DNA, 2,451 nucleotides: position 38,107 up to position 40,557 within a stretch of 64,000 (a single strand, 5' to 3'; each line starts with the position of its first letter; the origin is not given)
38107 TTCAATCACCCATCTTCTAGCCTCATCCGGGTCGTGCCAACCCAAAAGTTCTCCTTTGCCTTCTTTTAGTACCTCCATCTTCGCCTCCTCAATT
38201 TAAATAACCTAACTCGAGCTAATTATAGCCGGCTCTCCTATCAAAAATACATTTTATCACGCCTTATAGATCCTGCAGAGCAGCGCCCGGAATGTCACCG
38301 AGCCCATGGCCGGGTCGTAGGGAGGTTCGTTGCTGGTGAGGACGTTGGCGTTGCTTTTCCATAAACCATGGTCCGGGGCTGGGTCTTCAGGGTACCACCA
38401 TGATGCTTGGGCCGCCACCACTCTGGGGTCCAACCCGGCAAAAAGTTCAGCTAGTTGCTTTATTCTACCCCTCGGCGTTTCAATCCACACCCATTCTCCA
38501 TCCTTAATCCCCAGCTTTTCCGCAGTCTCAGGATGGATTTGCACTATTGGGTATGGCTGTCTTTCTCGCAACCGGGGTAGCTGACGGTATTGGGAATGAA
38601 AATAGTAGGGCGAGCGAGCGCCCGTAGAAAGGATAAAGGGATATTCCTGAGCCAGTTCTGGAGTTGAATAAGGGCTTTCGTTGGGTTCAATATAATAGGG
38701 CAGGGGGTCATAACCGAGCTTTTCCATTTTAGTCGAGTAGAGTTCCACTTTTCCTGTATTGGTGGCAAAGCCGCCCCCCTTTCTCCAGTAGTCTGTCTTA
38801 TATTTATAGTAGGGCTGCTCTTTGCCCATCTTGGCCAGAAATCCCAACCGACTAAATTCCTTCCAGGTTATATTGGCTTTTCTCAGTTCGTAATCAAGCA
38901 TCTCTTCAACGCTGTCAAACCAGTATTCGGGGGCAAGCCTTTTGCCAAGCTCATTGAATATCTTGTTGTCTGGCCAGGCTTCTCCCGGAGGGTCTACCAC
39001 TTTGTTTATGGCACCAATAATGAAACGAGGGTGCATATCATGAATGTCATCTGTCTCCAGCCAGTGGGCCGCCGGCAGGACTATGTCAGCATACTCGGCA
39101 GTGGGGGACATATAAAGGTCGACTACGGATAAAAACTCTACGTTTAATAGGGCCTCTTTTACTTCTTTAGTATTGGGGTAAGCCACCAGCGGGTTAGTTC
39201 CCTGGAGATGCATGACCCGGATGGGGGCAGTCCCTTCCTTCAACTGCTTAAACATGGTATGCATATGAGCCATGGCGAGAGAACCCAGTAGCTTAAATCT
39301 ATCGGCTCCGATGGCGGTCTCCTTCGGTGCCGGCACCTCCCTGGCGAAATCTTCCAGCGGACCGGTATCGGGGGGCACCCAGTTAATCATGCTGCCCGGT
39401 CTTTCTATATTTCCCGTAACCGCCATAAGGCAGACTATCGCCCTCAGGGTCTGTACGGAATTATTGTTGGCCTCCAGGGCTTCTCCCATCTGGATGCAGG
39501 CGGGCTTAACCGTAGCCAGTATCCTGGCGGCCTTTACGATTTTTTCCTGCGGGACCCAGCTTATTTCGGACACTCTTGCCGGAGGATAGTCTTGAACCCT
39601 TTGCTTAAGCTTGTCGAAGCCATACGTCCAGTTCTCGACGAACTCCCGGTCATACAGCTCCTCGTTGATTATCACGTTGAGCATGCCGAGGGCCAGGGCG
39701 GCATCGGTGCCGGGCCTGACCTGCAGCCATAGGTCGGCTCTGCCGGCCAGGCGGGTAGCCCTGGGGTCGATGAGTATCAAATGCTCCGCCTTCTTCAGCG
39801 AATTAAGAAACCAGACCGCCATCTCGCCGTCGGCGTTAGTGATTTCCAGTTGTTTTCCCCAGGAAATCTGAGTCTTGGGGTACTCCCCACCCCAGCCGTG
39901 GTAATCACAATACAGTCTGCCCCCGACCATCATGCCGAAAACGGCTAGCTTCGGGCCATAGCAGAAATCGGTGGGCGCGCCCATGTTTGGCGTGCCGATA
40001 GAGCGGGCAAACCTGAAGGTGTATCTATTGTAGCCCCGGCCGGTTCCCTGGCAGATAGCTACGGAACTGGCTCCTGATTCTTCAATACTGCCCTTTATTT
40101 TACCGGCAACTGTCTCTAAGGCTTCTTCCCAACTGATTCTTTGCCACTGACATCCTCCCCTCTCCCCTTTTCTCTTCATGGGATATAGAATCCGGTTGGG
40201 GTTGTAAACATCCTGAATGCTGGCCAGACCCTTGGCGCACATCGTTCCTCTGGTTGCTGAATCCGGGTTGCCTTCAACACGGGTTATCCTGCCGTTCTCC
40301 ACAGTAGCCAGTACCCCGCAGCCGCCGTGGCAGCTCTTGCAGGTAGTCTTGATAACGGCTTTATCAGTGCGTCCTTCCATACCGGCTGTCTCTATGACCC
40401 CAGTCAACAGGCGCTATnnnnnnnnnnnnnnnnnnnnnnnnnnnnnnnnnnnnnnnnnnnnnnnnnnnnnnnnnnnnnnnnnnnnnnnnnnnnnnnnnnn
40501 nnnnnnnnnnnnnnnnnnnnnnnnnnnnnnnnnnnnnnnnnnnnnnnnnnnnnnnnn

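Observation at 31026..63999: Candidate undescribed anaerobic pathway built around hydrolytic C-C cleavage of cyclic diketone or acyl-phenol substrates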

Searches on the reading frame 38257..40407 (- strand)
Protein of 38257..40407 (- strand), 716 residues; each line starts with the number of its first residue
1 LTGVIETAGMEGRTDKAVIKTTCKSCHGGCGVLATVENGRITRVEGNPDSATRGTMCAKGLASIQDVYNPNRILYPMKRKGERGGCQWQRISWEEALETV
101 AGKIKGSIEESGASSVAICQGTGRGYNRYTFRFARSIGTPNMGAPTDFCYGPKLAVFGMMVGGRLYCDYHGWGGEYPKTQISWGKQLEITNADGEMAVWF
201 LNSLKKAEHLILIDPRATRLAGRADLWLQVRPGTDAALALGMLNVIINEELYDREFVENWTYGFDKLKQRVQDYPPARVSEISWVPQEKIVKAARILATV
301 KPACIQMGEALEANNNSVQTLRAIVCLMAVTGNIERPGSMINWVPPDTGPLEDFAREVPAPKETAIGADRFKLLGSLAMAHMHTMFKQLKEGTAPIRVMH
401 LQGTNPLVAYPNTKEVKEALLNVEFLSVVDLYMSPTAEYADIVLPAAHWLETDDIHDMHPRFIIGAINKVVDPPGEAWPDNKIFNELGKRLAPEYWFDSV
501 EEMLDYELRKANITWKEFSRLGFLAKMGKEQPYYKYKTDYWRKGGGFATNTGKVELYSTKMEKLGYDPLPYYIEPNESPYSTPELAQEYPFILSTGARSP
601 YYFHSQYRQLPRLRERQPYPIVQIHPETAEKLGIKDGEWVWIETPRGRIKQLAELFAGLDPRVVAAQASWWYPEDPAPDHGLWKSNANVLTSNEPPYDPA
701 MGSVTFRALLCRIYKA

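Call 3: search_protein_families(library=pfam, proteins=[window:38257-40407:-])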
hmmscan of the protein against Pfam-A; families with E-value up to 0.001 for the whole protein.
window:38257-40407:- (716 aa): 3 families
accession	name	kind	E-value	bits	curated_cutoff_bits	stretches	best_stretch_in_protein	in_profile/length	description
PF00384.28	Molybdopterin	-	2.1e-41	142.6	24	1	72-490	1-353/353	Molybdopterin oxidoreductase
PF01568.27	Molydop_binding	-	1.5e-24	86.5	26.8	1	592-707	2-107/110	Molydopterin dinucleotide binding domain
PF04879.21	Molybdop_Fe4S4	-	2.3e-14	53.5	22.7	1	18-69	3-55/55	Molybdopterin oxidoreductase Fe4S4 domain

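Call 6: search_protein_families(library=ncbifam, proteins=[window:38257-40407:-], max_evalue=0.00001)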
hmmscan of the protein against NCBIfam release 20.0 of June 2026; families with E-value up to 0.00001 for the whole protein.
window:38257-40407:- (716 aa): 27 families (the best 25 are shown)
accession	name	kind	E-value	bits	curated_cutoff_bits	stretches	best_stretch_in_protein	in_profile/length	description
TIGR01591.1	Fdh-alpha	equivalog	8.7e-88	295.1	666.25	1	21-672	1-645/672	formate dehydrogenase subunit alpha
NF012032.0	PRK15488.1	equivalog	1.6e-87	294.2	694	1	15-658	40-704/759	thiosulfate reductase PhsA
TIGR02166.1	dmsA_ynfE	subfamily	4e-69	233.5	777.7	2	183-695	218-775/794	DMSO/selenate family reductase complex A subunit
NF047855.1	AssmNtatRedNasC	equivalog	1.7e-67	228.2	1100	2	15-339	17-341/708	assimilatory nitrate reductase catalytic subunit NasC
TIGR03479.1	DMSO_red_II_alp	subfamily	2.2e-62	211.3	984.75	4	15-259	55-305/913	molybdopterin-dependent oxidoreductase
TIGR00509.1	bisC_fam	subfamily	2.7e-53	181.3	1017.55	2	394-702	411-741/772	molybdopterin guanine dinucleotide-containing S/N-oxide reductase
NF011566.1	PRK14990.1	exception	4.9e-48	163.8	1600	1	12-695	52-795/814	dimethylsulfoxide reductase subunit A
NF041885.1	selenate_YnfE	exception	9.7e-43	146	1675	1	12-695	43-786/805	selenate/tellurate reductase subunit YnfE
TIGR01553.1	formate-DH-alph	equivalog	2.1e-41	141.7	814.2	2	17-108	43-140/1009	formate dehydrogenase-N subunit alpha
NF041783.2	mnquin_red_QrcB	equivalog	3.2e-40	138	440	1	17-562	51-575/695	menaquinone reductase molybdopterin-binding-like subunit QrcB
NF041323.1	Nitr_red_NasA_Halo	equivalog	1.9e-39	135.8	1000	2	26-339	3-309/673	assimilatory nitrate reductase NasA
NF041884.1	selenate_YnfF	exception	2.9e-39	134.6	1650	1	12-695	40-779/798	selenate/tellurate reductase subunit YnfF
NF041513.1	formate_DH_Act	exception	4.5e-33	114.1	1400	2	7-107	29-130/1067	formate dehydrogenase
NF011682.0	PRK15102.1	equivalog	5.4e-32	110.8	909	2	394-679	469-772/829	trimethylamine-N-oxide reductase TorA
TIGR02164.1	torA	equivalog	6.5e-30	103.9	1465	2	394-675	465-764/824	trimethylamine-N-oxide reductase TorA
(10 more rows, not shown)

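Call 8: search_solved_structures(query=window:38257-40407:-, max_evalue=1e-10)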
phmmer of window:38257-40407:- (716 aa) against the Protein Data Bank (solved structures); distinct sequences matched with E-value up to 1e-10: 60.
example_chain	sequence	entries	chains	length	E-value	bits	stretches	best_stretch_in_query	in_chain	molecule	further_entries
2e7z_A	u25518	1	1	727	3.4e-109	369.4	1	22-715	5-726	Acetylene hydratase Ahy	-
7qv7_S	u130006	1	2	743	7.4e-66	226.1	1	13-651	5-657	Hydrogen dependent carbon dioxide reductase subunit FdhF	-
2vpw_A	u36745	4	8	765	4.6e-61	210.2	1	20-644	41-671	THIOSULFATE REDUCTASE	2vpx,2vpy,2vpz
9t1s_L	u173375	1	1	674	5.4e-58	200.1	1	19-510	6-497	formate dehydrogenase (coenzyme F420)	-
1aa6_A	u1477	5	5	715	1.3e-54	188.9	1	19-671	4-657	FORMATE DEHYDROGENASE H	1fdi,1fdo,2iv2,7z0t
7bkb_D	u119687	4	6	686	1.8e-53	185.1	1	18-491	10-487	Formate dehydrogenase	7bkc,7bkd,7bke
7vw6_A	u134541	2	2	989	1e-47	166.1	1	18-649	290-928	Formate dehydrogenase | Tungsten-containing formate dehydrogenase alpha subunit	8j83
7e5z_A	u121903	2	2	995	1.1e-47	166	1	18-649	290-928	Formate dehydrogenase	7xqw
2jim_A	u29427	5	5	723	3.2e-44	154.6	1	16-491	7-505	PERIPLASMIC NITRATE REDUCTASE | PROTEIN (PERIPLASMIC NITRATE REDUCTASE)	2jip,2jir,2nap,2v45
2jio_A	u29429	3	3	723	1.5e-43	152.3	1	16-491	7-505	PERIPLASMIC NITRATE REDUCTASE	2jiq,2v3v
9wxb_B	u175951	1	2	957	1.2e-38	136.1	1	11-488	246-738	Formate dehydrogenase alpha subunit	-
9vap_A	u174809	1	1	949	2.3e-37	131.9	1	17-311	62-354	Formate dehydrogenase molybdopterin-binding subunit FdhA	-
1dms_A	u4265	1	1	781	8.1e-37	130.1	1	25-496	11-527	DMSO REDUCTASE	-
4dmr_A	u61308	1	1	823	1.7e-36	129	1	21-496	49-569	DMSO REDUCTASE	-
6tg9_A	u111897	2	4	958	2.4e-36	128.5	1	14-485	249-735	Formate dehydrogenase subunit alpha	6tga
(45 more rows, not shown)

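Call 20: find_encoding_contigs(protein=window:38257-40407:-, flank=10000, max_places=6)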
Protein window:38257-40407:- (716 aa): no gene with exactly this product is on record in the collection.

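Call 22: find_homologous_proteins(query=window:38257-40407:-, max_evalue=1e-30)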
Query window:38257-40407:- (716 aa): 6505 proteins with E <= 1e-30 among 8000 candidates; the best 120 are listed.
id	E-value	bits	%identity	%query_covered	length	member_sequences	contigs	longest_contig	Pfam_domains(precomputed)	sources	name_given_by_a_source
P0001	0.0e+0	1677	100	99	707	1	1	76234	PF00384.28,PF01568.28,PF04879.22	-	-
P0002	0.0e+0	1542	91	99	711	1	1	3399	PF00384.28,PF01568.28,PF04879.22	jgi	jgi:anaerobic selenocysteine-containing dehydrogenase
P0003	0.0e+0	1487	88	98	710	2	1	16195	PF00384.28,PF01568.28,PF04879.22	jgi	jgi:anaerobic selenocysteine-containing dehydrogenase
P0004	0.0e+0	1484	87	98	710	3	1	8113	PF00384.28,PF01568.28,PF04879.22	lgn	-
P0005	0.0e+0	1477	86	98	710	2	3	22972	PF00384.28,PF01568.28,PF04879.22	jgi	-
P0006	0.0e+0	1471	86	98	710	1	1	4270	PF00384.28,PF01568.28,PF04879.22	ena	-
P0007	0.0e+0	1459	84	99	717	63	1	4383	PF00384.28,PF01568.28,PF04879.22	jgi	jgi:anaerobic selenocysteine-containing dehydrogenase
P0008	0.0e+0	1446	84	99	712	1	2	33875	PF00384.28,PF01568.28,PF04879.22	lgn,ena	-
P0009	0.0e+0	1440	83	98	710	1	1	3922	PF00384.28,PF01568.28,PF04879.22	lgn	-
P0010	0.0e+0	1430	83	98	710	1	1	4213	PF00384.28,PF01568.28,PF04879.22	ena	-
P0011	0.0e+0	1422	89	92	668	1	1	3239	PF00384.28,PF01568.28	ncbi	-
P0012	0.0e+0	1420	82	98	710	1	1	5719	PF00384.28,PF01568.28,PF04879.22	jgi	-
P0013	0.0e+0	1406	80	99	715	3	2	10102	PF00384.28,PF01568.28,PF04879.22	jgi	-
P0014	0.0e+0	1405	82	98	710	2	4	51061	PF00384.28,PF01568.28,PF04879.22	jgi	jgi:anaerobic selenocysteine-containing dehydrogenase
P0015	0.0e+0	1404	82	97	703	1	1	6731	PF00384.28,PF01568.28,PF04879.22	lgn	-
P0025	0.0e+0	1390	80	98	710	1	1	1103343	PF00384.28,PF01568.28,PF04879.22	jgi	jgi:anaerobic selenocysteine-containing dehydrogenase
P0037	0.0e+0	1369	78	98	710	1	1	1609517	PF00384.28,PF01568.28,PF04879.22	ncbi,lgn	-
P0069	0.0e+0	1244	71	97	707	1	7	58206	PF00384.28,PF01568.28,PF04879.22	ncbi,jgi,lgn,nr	ncbi:MAG: molybdopterin oxidoreductase [Deltaproteobacteria bacterium]|nr:molybdopterin oxidoreducta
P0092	0.0e+0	1176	70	98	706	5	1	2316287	PF00384.28,PF01568.28,PF04879.22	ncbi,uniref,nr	ncbi:Anaerobic dehydrogenase, typically selenocysteine-containing [Archaeoglobus fulgidus DSM 8774]|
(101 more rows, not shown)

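Call 23: find_encoding_contigs(protein=P0001, flank=10000, max_places=3)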
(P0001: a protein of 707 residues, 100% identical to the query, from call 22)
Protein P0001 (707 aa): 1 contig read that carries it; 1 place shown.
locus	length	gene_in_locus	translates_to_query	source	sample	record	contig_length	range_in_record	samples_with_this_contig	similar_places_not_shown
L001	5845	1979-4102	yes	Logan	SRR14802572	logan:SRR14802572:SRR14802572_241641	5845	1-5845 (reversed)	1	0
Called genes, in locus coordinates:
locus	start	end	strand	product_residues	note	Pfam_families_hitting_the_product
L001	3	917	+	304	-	?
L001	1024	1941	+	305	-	PF00378:ECH_1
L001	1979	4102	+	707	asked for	PF04879:Molybdop_Fe4S4, PF00384:Molybdopterin, PF01568:Molydop_binding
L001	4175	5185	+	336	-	PF01144:CoA_trans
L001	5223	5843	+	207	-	?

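Call 24: find_encoding_contigs(protein=P0092, flank=10000, max_places=2)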
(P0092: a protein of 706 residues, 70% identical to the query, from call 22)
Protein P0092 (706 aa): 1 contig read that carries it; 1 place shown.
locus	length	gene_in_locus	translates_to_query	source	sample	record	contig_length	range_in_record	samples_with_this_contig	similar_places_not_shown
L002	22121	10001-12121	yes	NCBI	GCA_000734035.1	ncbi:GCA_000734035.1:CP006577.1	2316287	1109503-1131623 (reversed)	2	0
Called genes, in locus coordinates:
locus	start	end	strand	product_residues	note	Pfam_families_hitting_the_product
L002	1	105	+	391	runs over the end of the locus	PF00091:Tubulin, PF21011:CetZ_C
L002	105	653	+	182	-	PF02441:Flavoprotein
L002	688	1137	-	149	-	-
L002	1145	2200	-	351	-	PF13500:AAA_26, PF07085:DRTGG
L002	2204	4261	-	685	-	PF02629:CoA_binding, PF13380:CoA_binding_2, PF19045:Ligase_CoA_2 (faint), PF13607:Succ_CoA_lig, PF13549:ATP-grasp_5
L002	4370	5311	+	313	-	PF05853:BKACE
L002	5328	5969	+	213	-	PF03807:F420_oxidored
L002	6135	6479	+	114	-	PF05899:Cupin_3, PF07883:Cupin_2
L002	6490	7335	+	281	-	PF00106:adh_short, PF08659:KR, PF01370:Epimerase (weak), PF13561:adh_short_C2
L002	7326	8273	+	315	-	PF02737:3HCDH_N, PF00725:3HCDH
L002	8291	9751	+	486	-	PF00474:SSF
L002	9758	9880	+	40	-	-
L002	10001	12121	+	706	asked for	PF04879:Molybdop_Fe4S4, PF00384:Molybdopterin, PF01568:Molydop_binding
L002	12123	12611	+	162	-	PF13187:Fer4_9 (faint), PF13237:Fer4_10 (faint), PF13247:Fer4_11, PF14697:Fer4_21 (weak), PF12838:Fer4_7, PF00037:Fer4, PF12797:Fer4_2 (weak), PF12837:Fer4_6 (weak), +1 more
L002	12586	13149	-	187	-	-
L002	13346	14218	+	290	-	PF04199:Cyclase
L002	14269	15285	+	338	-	PF01144:CoA_trans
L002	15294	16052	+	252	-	PF01144:CoA_trans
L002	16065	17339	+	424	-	PF00108:Thiolase_N, PF00109:ketoacyl-synt (weak), PF02803:Thiolase_C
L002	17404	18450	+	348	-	PF00296:Bac_luciferase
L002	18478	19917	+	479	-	PF03215:Rad17 (weak), PF05496:RuvB_N (weak), PF00004:AAA, PF21960:RCF1-5-like_lid, PF25361:AAA_lid_RFC1 (weak)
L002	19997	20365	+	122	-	PF09999:DUF2240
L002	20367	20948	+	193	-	PF00149:Metallophos (weak), PF12850:Metallophos_2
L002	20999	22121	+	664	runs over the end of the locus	PF08442:ATP-grasp_2 (faint), PF13549:ATP-grasp_5, PF02629:CoA_binding, PF13380:CoA_binding_2, PF13607:Succ_CoA_lig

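Call 28: find_encoding_contigs(protein=P0037, flank=10000, max_places=2)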
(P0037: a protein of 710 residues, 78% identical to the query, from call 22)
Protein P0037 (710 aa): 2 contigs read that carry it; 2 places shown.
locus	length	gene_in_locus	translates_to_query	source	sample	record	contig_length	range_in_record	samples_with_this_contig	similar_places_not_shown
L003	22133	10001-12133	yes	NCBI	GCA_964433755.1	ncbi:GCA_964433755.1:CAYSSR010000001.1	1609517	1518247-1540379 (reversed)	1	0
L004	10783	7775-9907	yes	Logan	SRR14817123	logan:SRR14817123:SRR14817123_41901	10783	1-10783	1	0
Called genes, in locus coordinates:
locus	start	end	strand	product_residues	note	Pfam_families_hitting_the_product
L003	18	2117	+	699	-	PF00724:Oxidored_FMN, PF07992:Pyr_redox_2, PF00070:Pyr_redox (weak), PF03486:HI0933_like (weak), PF07992:Pyr_redox_2, PF12831:FAD_oxidored, PF13450:NAD_binding_8 (weak), PF00070:Pyr_redox (weak), +9 more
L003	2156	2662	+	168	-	PF13577:SnoaL_4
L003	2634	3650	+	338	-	PF19300:BPD_transp_1_N, PF00528:BPD_transp_1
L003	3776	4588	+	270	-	PF00528:BPD_transp_1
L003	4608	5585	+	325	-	PF00005:ABC_tran, PF13304:AAA_21 (weak), PF08352:oligo_HPY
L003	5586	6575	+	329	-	PF02463:SMC_N (weak), PF00005:ABC_tran, PF13304:AAA_21 (weak), PF08352:oligo_HPY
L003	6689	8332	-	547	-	PF00496:SBP_bac_5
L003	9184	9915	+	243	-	PF13577:SnoaL_4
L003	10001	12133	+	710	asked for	PF04879:Molybdop_Fe4S4, PF00384:Molybdopterin, PF01568:Molydop_binding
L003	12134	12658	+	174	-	PF13247:Fer4_11, PF13237:Fer4_10 (weak), PF14697:Fer4_21 (weak), PF12838:Fer4_7, PF13187:Fer4_9 (weak), PF25160:LdpA_Fe-S-bd (weak), PF12797:Fer4_2 (weak), PF00037:Fer4 (weak), +4 more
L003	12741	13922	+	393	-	PF02771:Acyl-CoA_dh_N, PF02770:Acyl-CoA_dh_M, PF00441:Acyl-CoA_dh_1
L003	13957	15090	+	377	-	PF02771:Acyl-CoA_dh_N, PF02770:Acyl-CoA_dh_M, PF00441:Acyl-CoA_dh_1, PF08028:Acyl-CoA_dh_2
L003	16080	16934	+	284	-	PF09339:HTH_IclR, PF01614:IclR_C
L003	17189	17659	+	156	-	PF13404:HTH_AsnC-type, PF13412:HTH_24, PF22482:AsnC_trans_reg_3 (weak), PF01037:AsnC_trans_reg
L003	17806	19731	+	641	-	PF02730:AFOR_N, PF01314:AFOR_C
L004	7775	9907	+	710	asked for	PF04879:Molybdop_Fe4S4, PF00384:Molybdopterin, PF01568:Molydop_binding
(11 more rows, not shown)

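Call 29: find_encoding_contigs(protein=P0025, flank=10000, max_places=2)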
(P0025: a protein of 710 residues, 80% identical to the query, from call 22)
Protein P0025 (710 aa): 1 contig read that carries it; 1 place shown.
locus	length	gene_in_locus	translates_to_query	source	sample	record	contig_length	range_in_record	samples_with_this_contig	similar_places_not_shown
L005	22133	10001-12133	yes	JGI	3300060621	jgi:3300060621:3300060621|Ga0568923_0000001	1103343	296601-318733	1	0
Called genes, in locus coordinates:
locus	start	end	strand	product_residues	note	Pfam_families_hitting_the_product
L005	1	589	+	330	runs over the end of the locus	PF02653:BPD_transp_2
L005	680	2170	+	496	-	PF11794:HpaB_N, PF03241:HpaB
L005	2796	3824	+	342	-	PF08240:ADH_N, PF00107:ADH_zinc_N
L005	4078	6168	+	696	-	PF00724:Oxidored_FMN, PF03486:HI0933_like (faint), PF00724:Oxidored_FMN (weak), PF07992:Pyr_redox_2, PF12831:FAD_oxidored (weak), PF13450:NAD_binding_8 (weak), PF00070:Pyr_redox, PF13738:Pyr_redox_3 (weak), +3 more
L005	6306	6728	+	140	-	PF12680:SnoaL_2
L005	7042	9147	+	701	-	PF00724:Oxidored_FMN, PF07992:Pyr_redox_2 (weak), PF03486:HI0933_like (weak), PF07992:Pyr_redox_2, PF12831:FAD_oxidored (weak), PF13450:NAD_binding_8 (weak), PF00070:Pyr_redox (weak), PF01266:DAO (weak), +7 more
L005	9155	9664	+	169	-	PF13577:SnoaL_4, PF12680:SnoaL_2 (faint)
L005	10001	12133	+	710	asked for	PF04879:Molybdop_Fe4S4, PF00384:Molybdopterin, PF01568:Molydop_binding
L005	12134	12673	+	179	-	PF00037:Fer4 (faint), PF12797:Fer4_2 (weak), PF12837:Fer4_6 (faint), PF13187:Fer4_9 (faint), PF13237:Fer4_10 (weak), PF13247:Fer4_11, PF14697:Fer4_21 (weak), PF12838:Fer4_7 (weak), +1 more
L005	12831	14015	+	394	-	PF02771:Acyl-CoA_dh_N, PF02770:Acyl-CoA_dh_M, PF00441:Acyl-CoA_dh_1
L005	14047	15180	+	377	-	PF02771:Acyl-CoA_dh_N, PF02770:Acyl-CoA_dh_M, PF00441:Acyl-CoA_dh_1, PF08028:Acyl-CoA_dh_2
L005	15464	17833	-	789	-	PF13567:DUF4131, PF03772:Competence, PF00753:Lactamase_B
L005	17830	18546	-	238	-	PF03483:B3_4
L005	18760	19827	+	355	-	PF12838:Fer4_7 (weak), PF13183:Fer4_8 (weak), PF02754:CCG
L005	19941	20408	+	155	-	PF08821:CGGC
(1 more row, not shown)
